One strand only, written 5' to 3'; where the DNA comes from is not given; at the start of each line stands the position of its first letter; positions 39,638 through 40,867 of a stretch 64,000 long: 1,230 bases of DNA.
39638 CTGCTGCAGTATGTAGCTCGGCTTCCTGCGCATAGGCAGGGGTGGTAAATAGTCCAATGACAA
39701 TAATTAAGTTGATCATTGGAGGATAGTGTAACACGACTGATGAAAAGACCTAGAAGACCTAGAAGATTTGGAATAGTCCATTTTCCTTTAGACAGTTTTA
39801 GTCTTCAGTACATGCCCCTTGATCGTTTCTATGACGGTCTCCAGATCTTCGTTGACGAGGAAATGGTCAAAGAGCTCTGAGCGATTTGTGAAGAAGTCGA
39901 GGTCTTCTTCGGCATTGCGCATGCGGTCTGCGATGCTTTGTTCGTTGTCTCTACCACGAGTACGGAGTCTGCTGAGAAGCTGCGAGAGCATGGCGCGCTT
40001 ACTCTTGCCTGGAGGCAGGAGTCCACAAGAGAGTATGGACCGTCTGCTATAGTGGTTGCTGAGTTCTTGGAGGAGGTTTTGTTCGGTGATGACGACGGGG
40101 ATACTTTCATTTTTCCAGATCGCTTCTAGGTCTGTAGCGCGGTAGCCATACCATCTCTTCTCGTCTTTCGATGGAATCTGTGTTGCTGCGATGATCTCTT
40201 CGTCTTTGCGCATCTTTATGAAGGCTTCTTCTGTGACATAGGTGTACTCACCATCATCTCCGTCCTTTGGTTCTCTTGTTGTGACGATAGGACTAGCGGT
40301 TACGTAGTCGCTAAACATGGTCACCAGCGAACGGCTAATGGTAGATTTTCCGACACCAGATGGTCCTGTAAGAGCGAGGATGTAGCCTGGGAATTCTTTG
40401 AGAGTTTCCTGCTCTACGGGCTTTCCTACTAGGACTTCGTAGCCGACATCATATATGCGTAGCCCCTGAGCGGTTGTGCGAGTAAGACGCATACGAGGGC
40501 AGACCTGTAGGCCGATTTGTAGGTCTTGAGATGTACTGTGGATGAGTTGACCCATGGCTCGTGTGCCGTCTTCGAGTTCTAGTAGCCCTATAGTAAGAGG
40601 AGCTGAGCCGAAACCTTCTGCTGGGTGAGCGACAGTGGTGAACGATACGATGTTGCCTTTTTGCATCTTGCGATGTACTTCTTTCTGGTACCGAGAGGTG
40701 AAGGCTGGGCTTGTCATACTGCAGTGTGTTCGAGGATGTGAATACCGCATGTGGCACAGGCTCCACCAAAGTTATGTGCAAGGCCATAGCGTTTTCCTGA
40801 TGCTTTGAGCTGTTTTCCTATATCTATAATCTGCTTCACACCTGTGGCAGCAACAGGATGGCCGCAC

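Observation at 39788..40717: DUF35 OB-fold fused to a diverged guanylate-kinase-like domain as the last gene of a mevalonate operon that lacks a phosphomevalonate kinase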

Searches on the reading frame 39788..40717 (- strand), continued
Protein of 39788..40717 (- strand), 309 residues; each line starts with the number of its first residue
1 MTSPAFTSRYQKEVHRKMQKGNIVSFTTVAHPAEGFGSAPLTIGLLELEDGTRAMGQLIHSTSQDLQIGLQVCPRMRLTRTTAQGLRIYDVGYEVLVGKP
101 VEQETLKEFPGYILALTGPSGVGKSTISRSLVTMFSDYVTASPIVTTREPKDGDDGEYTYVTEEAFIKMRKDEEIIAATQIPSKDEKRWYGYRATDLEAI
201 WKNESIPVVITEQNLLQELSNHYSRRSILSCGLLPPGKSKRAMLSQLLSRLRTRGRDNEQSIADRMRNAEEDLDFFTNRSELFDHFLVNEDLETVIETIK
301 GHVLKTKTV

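Call 30: find_encoding_contigs(protein=P0028, flank=10000, max_places=2)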
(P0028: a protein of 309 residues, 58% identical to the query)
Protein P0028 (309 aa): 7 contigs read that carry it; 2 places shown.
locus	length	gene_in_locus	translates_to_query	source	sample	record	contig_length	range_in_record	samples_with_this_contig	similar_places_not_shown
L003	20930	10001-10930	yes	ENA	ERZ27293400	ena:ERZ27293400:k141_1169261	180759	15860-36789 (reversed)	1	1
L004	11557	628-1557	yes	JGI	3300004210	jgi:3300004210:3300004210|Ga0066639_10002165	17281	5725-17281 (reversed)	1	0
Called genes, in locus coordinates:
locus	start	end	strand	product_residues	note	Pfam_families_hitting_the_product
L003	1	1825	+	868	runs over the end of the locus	PF02861:Clp_N, PF23569:NBD_SMAX1, PF00004:AAA, PF17871:AAA_lid_9, PF07724:AAA_2, PF00004:AAA, PF07728:AAA_5, PF10431:ClpB_D2-small, +7 more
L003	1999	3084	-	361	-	PF21088:MS_channel_1st, PF00924:MS_channel_2nd, PF21082:MS_channel_3rd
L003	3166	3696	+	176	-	PF00293:NUDIX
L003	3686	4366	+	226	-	PF01255:Prenyltransf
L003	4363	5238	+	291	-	PF00288:GHMP_kinases_N (weak)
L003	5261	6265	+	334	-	PF22700:MVD-like_N, PF00288:GHMP_kinases_N (weak), PF18376:MDD_C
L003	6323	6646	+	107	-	-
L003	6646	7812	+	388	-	PF00368:HMG-CoA_red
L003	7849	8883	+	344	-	PF08541:ACP_syn_III_C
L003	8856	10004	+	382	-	PF00108:Thiolase_N, PF00109:ketoacyl-synt (weak), PF08545:ACP_syn_III (faint), PF02803:Thiolase_C, PF22691:Thiolase_C_1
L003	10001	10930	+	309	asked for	PF01796:OB_ChsH2_C (weak), PF13401:AAA_22 (faint), PF00625:Guanylate_kin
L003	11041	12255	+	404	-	PF08323:Glyco_transf_5, PF13439:Glyco_transf_4, PF13477:Glyco_trans_4_2 (faint), PF13579:Glyco_trans_4_4, PF20706:GT4-conflict, PF00534:Glycos_transf_1, PF13692:Glyco_trans_1_4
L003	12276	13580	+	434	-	PF03065:Glyco_hydro_57, PF01522:Polysacc_deac_1 (faint)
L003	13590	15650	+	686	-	PF00723:Glyco_hydro_15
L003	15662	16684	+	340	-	-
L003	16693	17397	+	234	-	PF01863:YgjP-like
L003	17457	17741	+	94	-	-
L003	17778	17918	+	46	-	-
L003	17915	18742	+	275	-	PF00459:Inositol_P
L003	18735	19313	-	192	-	PF02545:Maf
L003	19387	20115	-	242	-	-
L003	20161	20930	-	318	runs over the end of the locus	PF00579:tRNA-synt_1b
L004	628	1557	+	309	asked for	PF01796:OB_ChsH2_C (weak), PF13401:AAA_22 (faint), PF00625:Guanylate_kin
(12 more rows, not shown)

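Call 31: find_encoding_contigs(protein=P0030, flank=10000, max_places=2)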
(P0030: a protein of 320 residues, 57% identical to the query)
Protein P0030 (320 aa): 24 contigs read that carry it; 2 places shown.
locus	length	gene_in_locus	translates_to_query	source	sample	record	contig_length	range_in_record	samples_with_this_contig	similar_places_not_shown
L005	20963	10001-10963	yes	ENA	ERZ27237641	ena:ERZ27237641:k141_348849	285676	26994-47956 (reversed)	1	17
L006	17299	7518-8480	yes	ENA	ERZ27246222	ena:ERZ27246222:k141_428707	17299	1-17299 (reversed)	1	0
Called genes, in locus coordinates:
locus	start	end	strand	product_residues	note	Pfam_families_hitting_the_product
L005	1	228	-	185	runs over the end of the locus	PF01174:SNO, PF03575:Peptidase_S51, PF07685:GATase_3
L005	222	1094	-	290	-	PF01680:SOR_SNZ, PF03060:NMO (faint), PF05690:ThiG (weak)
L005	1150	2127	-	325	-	PF11104:PilM_2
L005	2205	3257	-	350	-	PF21088:MS_channel_1st, PF00924:MS_channel_2nd, PF21082:MS_channel_3rd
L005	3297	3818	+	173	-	PF00293:NUDIX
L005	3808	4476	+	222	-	PF01255:Prenyltransf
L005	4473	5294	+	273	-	PF00288:GHMP_kinases_N (weak)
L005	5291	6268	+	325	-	PF22700:MVD-like_N, PF00288:GHMP_kinases_N, PF18376:MDD_C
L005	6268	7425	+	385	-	PF00368:HMG-CoA_red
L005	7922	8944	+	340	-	PF08541:ACP_syn_III_C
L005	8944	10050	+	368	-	PF00108:Thiolase_N, PF00109:ketoacyl-synt, PF08545:ACP_syn_III, PF02803:Thiolase_C, PF22691:Thiolase_C_1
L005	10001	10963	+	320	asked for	PF01796:OB_ChsH2_C, PF00625:Guanylate_kin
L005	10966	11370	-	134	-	-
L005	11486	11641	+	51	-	-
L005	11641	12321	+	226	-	-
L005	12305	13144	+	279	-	PF01863:YgjP-like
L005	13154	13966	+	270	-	PF00459:Inositol_P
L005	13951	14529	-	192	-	PF02545:Maf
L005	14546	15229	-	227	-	-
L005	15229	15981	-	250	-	-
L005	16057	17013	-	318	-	PF00579:tRNA-synt_1b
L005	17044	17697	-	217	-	PF00849:PseudoU_synth_2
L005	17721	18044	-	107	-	-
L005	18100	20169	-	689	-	PF23334:VWC2L_2nd (faint), PF05375:Pacifastin_I, PF00395:SLH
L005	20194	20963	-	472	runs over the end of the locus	-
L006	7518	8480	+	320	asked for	PF01796:OB_ChsH2_C, PF00625:Guanylate_kin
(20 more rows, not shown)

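Call 41: predict_structure(alignment_id=A1)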
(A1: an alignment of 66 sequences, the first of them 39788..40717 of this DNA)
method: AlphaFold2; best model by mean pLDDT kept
length: 309 residues; sequences in the alignment: 66
mean_pLDDT: 89.1   pTM: 0.63
mean pLDDT of the five models: 89.1, 86.9, 86.0, 85.8, 83.5
residues with pLDDT >= 90: 193; 70-90: 102; 50-70: 10; < 50: 4
segments of 3 or more residues with pLDDT < 50: 102-105
pLDDT, mean of each block of 10 residues (from residue 1): 85 95 96 90 96 95 90 95 92 82 58 93 90 91 93 84 97 95 84 96 94 90 90 92 93 86 90 91 84 81 74
secondary structure, 60 per line:
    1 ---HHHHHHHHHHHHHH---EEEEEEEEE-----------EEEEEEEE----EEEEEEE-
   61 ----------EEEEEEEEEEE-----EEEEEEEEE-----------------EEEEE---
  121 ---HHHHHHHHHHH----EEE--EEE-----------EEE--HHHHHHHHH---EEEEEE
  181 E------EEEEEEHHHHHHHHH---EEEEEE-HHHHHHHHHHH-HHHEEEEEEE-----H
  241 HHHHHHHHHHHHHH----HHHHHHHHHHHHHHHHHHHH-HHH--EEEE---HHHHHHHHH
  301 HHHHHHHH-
elements in order: H4-17 E21-29 E41-48 E53-59 E71-81 E87-95 E113-117 H124-134 E139-141 E144-146 E158-160 H163-171 E175-181 E188-193 H194-202 E206-211 H213-223 E228-234 H240-254 H259-278 E285-288 H292-308

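Call 45: fold_search(model_id=the predicted structure, library=pdb)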
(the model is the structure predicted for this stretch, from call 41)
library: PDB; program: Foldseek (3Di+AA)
matches with E <= 10: 1505; with E <= 0.001: 166
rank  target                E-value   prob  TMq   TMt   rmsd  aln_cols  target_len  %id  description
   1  1gky                  1.5e-15  1.00  0.55  0.88   2.1       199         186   23  REFINED STRUCTURE OF THE COMPLEX BETWEEN GUANYLATE KINASE AND ITS SUBSTRATE GMP AT 2.0 ANGSTROMS RESOLUTION (released 1994-01-31)
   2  8pts_A                3.4e-15  1.00  0.49  0.74   4.2       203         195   23  human GUK1 in complex with compound AT8001 (released 2024-07-24)
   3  9jae_A                4.6e-15  1.00  0.43  0.65   6.0       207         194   23  GMPK(S37P mutant) (released 2025-09-03)
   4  9jaf_A                5.2e-15  1.00  0.56  0.86   2.1       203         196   24  GMPK in complex with GMP and sulfate (released 2025-09-03)
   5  9jaf_B                5.6e-15  1.00  0.56  0.88   2.0       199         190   23  GMPK in complex with GMP and sulfate (released 2025-09-03)
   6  9lo3                  5.9e-15  1.00  0.55  0.86   2.2       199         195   23  Transition state analogue(GMPK in complex with GMP, ADP, Mg2+ and AlF4- at 277 K) (released 2025-09-10)
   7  4f4j_A                7.5e-15  1.00  0.44  0.69   5.7       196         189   23  Conversion of the enzyme guanylate kinase into a mitotic spindle orienting protein by a single mutation that inhibits  (released 2012-06-13)
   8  8pts_B                9.0e-15  1.00  0.47  0.72   4.7       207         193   24  human GUK1 in complex with compound AT8001 (released 2024-07-24)
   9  9jai_A                2.2e-14  1.00  0.55  0.87   2.4       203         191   23  GMPK in complex with GMP and ADP (released 2025-09-03)
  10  9jai_B                2.3e-14  1.00  0.53  0.86   2.5       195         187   24  GMPK in complex with GMP and ADP (released 2025-09-03)
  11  7luy_D                2.3e-14  1.00  0.53  0.78   2.6       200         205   24  Crystal Structure of guanylate kinase from Bartonella henselae str. Houston-1 (released 2021-03-17)
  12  6wct_A                2.5e-14  1.00  0.54  0.80   2.3       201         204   21  Crystal structure of a guanylate kinase from Stenotrophomonas maltophilia K279a bound to guanosine-5'-monophosphate (released 2020-04-08)
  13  9j8l_A                2.5e-14  1.00  0.46  0.70   5.5       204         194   22  apo form of GMPK (released 2025-09-03)
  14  2anb                  2.8e-14  1.00  0.55  0.80   2.4       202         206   22  Crystal Structure Of Oligomeric E.coli Guanylate Kinase In Complex With GMP (released 2005-08-30)
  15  7luy_A                3.2e-14  1.00  0.55  0.81   2.0       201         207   23  Crystal Structure of guanylate kinase from Bartonella henselae str. Houston-1 (released 2021-03-17)
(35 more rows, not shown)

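Call 56: find_related_loci(query=A1, collection=metagenome_contigs, flank=10000)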
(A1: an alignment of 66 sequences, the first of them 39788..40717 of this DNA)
Query A1 (309 aa) in metagenome_contigs; peptide patterns used: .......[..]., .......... (x = any residue, [..] = any of these).
600 stretches matched a pattern (row limit reached: there are more); 135 encode a relative of the query (tblastn E <= 1e-3); the best 80 are kept; 80 distinct loci.
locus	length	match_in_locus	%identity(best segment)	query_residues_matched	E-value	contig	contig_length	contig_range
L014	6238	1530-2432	60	1-305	5e-118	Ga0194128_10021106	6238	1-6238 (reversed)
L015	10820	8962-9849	54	3-304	2e-108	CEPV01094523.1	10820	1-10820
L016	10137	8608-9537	46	3-304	1e-89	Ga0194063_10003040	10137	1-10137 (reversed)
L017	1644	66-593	32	111-299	7e-17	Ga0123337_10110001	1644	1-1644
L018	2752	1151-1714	30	111-309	4e-16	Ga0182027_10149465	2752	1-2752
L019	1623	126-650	32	114-300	3e-16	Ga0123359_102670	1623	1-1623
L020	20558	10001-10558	28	111-307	6e-16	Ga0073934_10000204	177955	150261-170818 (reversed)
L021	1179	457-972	30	113-300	7e-16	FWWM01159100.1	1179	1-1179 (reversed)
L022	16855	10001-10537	29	111-300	4e-15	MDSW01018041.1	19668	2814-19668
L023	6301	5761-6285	31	111-299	9e-15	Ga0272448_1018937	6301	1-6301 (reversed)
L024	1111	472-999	30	111-299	2e-14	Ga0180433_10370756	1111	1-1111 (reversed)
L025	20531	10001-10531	31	110-299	6e-14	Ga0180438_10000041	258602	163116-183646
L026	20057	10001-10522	28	111-296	2e-13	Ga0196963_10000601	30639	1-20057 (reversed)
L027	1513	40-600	27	111-309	4e-13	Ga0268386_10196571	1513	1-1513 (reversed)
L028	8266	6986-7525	29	111-306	3e-12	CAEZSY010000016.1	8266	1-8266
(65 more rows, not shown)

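Call 93: search_solved_structures(query=A1, max_evalue=1)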
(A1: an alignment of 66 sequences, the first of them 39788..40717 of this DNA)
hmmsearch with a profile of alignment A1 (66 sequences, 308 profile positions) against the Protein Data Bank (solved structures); distinct sequences matched with E-value up to 1: 230 (the best 60 are shown).
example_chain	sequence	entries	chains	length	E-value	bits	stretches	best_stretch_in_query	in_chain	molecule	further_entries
7n6g_6M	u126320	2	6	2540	1.8e-24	89.7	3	109-149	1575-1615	FAP42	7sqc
3lnc_A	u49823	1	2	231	3.1e-17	65.9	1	107-301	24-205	Guanylate kinase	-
7luy_A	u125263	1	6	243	9.4e-17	64.3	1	101-301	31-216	Guanylate kinase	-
4f4j_A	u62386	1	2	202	1.2e-16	63.9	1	113-303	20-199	Guanylate kinase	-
1gky_A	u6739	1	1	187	2.7e-16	62.8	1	114-303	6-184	GUANYLATE KINASE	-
1ex6_A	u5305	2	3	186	2.7e-16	62.8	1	114-303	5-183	GUANYLATE KINASE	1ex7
1lvg_A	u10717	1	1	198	9.7e-16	61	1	113-305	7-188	Guanylate kinase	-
9jae_A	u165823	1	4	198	6.8e-15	58.2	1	113-305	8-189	Guanylate kinase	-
8pts_A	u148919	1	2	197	1.8e-14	56.8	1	113-305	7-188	Guanylate kinase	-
6nui_A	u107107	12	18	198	1.8e-14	56.8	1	113-305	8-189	Guanylate kinase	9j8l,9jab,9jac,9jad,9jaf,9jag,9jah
1s96_A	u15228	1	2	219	3.7e-14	55.8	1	106-303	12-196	Guanylate kinase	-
4qrh_A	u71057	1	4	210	8.3e-14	54.6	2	108-177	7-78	Guanylate kinase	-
2an9_A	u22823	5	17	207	9.9e-14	54.4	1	114-303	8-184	Guanylate kinase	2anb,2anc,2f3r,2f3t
2j41_A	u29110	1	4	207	1.1e-13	54.2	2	109-177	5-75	GUANYLATE KINASE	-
6mfu_A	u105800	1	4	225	1.6e-13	53.7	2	113-174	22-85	Guanylate kinase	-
6esq_E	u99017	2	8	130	1.4e-05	27.6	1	18-91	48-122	Pfam DUF35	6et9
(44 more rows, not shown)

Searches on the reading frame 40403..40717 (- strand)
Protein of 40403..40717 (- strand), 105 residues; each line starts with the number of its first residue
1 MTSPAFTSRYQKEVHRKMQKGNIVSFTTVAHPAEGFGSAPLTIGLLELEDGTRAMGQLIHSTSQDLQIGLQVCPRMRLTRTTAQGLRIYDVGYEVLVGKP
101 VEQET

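Call 61: predict_structure(alignment_id=A2)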
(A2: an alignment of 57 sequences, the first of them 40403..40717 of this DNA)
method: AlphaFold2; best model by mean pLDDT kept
length: 105 residues; sequences in the alignment: 57
mean_pLDDT: 89.7   pTM: 0.77
mean pLDDT of the five models: 89.7, 89.6, 86.8, 86.8, 86.5
residues with pLDDT >= 90: 71; 70-90: 25; 50-70: 9; < 50: 0
segments of 3 or more residues with pLDDT < 50: none
pLDDT, mean of each block of 10 residues (from residue 1): 88 96 96 81 96 96 90 94 90 84 64
secondary structure, 60 per line:
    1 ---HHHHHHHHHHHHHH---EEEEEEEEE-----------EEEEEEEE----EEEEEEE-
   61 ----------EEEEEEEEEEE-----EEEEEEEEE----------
elements in order: H4-17 E21-29 E41-48 E53-59 E71-81 E87-95

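Call 64: fold_search(model_id=the predicted structure, library=pdb)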
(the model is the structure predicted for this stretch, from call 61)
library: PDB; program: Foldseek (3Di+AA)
matches with E <= 10: 999; with E <= 0.001: 17
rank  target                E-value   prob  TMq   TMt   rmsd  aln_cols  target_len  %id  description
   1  6esq_F                3.6e-06  1.00  0.68  0.56   1.9        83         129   23  Structure of the acetoacetyl-CoA thiolase/HMG-CoA synthase complex from Methanothermococcus thermolithotrophicus soake (released 2018-03-14)
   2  6esq_G                7.0e-06  1.00  0.67  0.55   2.0        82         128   23  Structure of the acetoacetyl-CoA thiolase/HMG-CoA synthase complex from Methanothermococcus thermolithotrophicus soake (released 2018-03-14)
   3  6esq_E                1.3e-05  1.00  0.66  0.55   1.9        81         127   23  Structure of the acetoacetyl-CoA thiolase/HMG-CoA synthase complex from Methanothermococcus thermolithotrophicus soake (released 2018-03-14)
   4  9vbt_L                2.6e-05  1.00  0.63  0.49   2.4        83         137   17  Cryo-EM structure of the multi-component acyltransferase complex MucABC from Streptococcus macacae at a stoichiometric (released 2026-02-11)
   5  5m3k_B                3.4e-05  1.00  0.67  0.50   1.9        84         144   19  A multi-component acyltransferase PhlABC from Pseudomonas protegens (released 2017-12-20)
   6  5m3k_E                4.0e-05  1.00  0.67  0.49   2.0        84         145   19  A multi-component acyltransferase PhlABC from Pseudomonas protegens (released 2017-12-20)
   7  9vbt_G                4.2e-05  1.00  0.64  0.49   2.6        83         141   18  Cryo-EM structure of the multi-component acyltransferase complex MucABC from Streptococcus macacae at a stoichiometric (released 2026-02-11)
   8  9vbo_G                4.5e-05  1.00  0.66  0.48   2.0        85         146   16  Cryo-EM structure of the multi-component acyltransferase complex MucABC from Streptococcus macacae at a stoichiometric (released 2026-02-11)
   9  9skh_E                4.5e-05  1.00  0.64  0.47   2.1        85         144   22  Biocatalytic Regioselective C-Formylation of Resorcinol Derivatives (released 2026-02-18)
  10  7pyt_A                5.6e-05  1.00  0.65  0.52   1.8        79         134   16  Benzoylsuccinyl-CoA thiolase with coenzyme A (released 2022-04-06)
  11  9vbt_K                8.7e-05  1.00  0.63  0.48   2.9        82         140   17  Cryo-EM structure of the multi-component acyltransferase complex MucABC from Streptococcus macacae at a stoichiometric (released 2026-02-11)
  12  7pxp_E                9.1e-05  1.00  0.65  0.52   1.9        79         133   16  Benzoylsuccinyl-CoA thiolase (released 2022-04-06)
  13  7pxp_B                1.1e-04  1.00  0.65  0.53   1.9        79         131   16  Benzoylsuccinyl-CoA thiolase (released 2022-04-06)
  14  6ok1_B                1.1e-04  1.00  0.59  0.48   3.3        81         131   21  Ltp2-ChsH2(DUF35) aldolase (released 2019-06-26)
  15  7pxp_A                1.3e-04  1.00  0.65  0.53   1.9        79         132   16  Benzoylsuccinyl-CoA thiolase (released 2022-04-06)
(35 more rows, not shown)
